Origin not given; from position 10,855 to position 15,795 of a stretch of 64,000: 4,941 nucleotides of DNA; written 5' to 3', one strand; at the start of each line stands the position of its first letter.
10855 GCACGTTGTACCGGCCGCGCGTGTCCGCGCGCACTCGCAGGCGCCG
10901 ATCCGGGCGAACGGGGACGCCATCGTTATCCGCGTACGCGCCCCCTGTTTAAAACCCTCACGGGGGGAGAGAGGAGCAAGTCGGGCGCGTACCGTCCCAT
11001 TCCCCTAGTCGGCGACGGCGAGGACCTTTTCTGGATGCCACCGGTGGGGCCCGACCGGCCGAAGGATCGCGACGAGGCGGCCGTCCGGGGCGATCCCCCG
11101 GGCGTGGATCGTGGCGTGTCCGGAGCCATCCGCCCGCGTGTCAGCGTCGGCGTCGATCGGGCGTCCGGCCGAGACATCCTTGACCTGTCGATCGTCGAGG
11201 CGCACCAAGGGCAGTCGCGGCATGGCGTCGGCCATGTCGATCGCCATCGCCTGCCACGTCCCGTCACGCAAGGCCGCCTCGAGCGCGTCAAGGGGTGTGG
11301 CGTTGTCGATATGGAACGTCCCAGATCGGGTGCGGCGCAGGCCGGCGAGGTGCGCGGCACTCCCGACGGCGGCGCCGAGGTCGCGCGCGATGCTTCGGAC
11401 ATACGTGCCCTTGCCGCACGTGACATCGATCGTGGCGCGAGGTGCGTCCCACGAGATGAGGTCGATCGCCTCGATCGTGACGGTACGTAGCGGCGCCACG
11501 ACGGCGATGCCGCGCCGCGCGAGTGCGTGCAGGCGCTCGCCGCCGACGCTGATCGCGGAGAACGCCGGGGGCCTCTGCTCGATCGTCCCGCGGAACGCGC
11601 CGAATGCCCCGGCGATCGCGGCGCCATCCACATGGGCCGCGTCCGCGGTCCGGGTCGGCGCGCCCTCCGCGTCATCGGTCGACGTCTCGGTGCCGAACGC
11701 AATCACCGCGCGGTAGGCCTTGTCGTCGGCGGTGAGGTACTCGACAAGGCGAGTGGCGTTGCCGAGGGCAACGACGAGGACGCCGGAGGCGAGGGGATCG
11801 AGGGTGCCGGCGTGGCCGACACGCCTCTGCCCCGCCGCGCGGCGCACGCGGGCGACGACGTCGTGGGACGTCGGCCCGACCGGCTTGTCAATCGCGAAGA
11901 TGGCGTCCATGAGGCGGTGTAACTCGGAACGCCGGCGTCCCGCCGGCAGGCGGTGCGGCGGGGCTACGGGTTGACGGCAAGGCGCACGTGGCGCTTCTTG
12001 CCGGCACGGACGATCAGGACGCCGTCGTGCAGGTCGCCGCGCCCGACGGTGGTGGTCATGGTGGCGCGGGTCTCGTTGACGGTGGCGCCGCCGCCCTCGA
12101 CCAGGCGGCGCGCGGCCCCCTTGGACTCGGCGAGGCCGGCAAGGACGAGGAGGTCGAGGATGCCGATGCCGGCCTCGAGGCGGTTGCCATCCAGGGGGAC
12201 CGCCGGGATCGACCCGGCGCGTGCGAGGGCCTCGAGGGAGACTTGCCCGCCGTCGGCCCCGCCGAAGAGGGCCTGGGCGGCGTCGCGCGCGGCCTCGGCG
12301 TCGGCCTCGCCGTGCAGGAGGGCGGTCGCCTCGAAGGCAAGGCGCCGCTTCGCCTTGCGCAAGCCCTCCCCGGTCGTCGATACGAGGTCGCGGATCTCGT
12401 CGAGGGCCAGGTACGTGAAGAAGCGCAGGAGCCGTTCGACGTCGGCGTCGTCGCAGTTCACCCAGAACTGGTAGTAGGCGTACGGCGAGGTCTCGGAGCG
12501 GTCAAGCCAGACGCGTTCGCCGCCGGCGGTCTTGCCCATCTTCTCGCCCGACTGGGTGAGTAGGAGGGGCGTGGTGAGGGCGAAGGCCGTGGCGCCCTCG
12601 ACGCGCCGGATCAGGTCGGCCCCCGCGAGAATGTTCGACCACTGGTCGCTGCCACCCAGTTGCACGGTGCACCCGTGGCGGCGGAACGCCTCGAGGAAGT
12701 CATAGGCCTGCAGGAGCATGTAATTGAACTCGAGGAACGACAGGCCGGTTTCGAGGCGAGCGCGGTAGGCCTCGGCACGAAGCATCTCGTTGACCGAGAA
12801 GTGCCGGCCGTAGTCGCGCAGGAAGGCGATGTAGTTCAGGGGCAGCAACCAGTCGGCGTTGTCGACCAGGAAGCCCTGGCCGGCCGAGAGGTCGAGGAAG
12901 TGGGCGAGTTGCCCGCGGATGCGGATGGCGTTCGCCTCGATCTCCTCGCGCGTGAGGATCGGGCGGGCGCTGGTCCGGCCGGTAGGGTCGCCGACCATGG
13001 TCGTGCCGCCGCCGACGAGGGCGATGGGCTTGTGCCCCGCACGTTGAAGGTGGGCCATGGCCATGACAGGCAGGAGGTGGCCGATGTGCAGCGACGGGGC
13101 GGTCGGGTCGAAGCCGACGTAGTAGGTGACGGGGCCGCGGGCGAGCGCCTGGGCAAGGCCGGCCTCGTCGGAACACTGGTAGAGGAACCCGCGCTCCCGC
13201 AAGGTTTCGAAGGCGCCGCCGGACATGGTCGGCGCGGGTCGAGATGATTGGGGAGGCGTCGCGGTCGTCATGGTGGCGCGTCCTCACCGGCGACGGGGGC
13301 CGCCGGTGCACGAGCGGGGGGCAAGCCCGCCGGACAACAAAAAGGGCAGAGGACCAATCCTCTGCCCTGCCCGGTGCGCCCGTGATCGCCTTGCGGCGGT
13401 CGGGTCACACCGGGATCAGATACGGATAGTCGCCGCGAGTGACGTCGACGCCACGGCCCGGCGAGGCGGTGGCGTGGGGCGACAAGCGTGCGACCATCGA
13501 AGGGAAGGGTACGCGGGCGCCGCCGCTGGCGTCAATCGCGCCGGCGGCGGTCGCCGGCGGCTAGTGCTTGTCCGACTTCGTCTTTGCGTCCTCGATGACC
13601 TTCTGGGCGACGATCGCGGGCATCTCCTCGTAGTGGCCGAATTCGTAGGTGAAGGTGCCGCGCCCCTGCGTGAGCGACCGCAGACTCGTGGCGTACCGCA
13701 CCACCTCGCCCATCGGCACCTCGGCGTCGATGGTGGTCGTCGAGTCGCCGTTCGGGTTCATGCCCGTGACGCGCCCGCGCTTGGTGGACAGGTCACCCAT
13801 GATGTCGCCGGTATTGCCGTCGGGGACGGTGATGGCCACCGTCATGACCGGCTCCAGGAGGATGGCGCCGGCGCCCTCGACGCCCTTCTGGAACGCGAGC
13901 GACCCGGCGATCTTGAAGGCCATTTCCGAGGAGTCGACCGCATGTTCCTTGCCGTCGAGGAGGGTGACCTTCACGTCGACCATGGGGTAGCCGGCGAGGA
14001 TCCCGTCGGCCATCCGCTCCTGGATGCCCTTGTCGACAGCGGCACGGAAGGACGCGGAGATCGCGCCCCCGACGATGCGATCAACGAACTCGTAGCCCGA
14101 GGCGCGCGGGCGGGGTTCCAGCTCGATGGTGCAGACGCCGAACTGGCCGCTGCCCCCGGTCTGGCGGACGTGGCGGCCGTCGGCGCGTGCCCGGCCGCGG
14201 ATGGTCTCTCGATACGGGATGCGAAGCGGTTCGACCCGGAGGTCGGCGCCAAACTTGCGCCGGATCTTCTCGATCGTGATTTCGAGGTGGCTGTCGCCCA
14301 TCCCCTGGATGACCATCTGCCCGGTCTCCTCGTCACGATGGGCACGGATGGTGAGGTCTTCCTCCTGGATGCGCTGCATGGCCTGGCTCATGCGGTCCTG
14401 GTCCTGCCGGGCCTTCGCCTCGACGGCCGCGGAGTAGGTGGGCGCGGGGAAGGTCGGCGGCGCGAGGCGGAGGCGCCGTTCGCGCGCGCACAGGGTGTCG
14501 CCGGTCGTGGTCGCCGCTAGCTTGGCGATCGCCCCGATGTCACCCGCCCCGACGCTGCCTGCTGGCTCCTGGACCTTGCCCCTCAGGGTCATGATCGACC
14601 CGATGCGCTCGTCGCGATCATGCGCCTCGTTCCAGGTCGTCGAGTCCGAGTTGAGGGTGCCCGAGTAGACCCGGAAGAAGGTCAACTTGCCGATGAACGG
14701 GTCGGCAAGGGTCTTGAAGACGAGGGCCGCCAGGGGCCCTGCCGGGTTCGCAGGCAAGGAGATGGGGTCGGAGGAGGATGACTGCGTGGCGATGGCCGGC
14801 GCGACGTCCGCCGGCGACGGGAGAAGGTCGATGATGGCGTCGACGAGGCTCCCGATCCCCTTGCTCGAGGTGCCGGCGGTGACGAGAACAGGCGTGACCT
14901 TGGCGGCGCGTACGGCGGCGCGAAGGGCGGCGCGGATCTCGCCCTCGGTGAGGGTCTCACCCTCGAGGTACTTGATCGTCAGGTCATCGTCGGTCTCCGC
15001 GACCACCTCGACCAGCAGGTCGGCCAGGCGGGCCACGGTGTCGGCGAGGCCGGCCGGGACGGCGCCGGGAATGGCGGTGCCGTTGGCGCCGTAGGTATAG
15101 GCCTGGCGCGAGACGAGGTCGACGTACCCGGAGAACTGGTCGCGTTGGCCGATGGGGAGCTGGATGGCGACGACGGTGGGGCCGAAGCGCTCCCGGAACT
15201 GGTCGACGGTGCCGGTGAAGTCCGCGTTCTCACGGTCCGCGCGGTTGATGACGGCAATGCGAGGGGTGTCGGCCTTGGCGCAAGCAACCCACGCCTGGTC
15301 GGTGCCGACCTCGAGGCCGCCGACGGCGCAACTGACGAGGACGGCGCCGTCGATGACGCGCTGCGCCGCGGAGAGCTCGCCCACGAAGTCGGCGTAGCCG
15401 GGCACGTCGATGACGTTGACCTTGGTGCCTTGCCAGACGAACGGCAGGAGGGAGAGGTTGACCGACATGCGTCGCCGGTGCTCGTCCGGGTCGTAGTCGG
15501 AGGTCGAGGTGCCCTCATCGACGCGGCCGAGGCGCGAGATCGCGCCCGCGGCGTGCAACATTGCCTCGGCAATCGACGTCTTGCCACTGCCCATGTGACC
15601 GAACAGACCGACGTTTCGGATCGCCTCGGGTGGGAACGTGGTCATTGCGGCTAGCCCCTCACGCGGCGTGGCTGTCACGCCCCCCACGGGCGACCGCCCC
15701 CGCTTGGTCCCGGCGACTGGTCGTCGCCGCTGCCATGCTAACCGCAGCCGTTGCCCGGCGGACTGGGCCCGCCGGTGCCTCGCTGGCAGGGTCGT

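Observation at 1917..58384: Dispersed modular family of GC-rich palindromic repeats (about 30 units at 17 loci in 64 kb)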

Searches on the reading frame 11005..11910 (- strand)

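Call 82: search_protein_families(library=pfam, proteins=[window:11005-11910:-], max_evalue=0.00001)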
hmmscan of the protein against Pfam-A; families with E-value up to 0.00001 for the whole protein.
window:11005-11910:- (301 aa): 2 families
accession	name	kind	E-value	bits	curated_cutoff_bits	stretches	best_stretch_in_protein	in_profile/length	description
PF01509.24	TruB_N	-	2.9e-51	174.2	27.3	1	23-171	1-149/149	TruB family pseudouridylate synthase (N terminal domain)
PF16198.10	TruB_C_2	-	5.2e-09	36.6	29.3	1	172-215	1-44/66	tRNA pseudouridylate synthase B C-terminal domain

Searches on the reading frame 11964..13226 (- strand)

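Call 82: search_protein_families(library=pfam, proteins=[window:11964-13226:-], max_evalue=0.00001)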
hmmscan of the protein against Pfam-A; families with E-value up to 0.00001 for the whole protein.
window:11964-13226:- (420 aa): 2 families
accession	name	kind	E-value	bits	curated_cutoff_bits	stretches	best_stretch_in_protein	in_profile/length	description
PF00579.31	tRNA-synt_1b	-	7.5e-78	262.2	21.1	1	31-321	4-291/292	tRNA synthetases class I (W and Y)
PF22421.1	SYY_C-terminal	-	5.6e-09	36.2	27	1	352-414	17-81/83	Tyrosine--tRNA ligase SYY-like C-terminal domain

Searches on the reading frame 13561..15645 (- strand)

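Call 83: search_protein_families(library=pfam, proteins=[window:13561-15645:-], max_evalue=0.00001)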
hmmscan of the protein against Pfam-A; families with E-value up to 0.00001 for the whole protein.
window:13561-15645:- (694 aa): 6 families
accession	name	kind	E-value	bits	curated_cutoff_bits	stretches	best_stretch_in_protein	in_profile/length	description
PF03764.24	EFG_IV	-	2.6e-39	134.2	24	1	475-592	2-120/121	Elongation factor G, domain IV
PF00009.33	GTP_EFTU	-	5e-36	124.5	26.5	1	8-277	2-188/188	Elongation factor Tu GTP binding domain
PF00679.30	EFG_C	-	7.1e-28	96.9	27.9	1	596-681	2-87/89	Elongation factor G C-terminus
PF14492.12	EFG_III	-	1.5e-27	95.9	27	1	399-472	1-74/75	Elongation Factor G, domain III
PF22042.2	EF-G_D2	-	3.8e-15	56.2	27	1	305-387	2-83/84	Elongation factor G domain 2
PF03144.31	GTP_EFTU_D2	-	3.8e-10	40.5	30.3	1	319-386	1-73/73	Elongation factor Tu domain 2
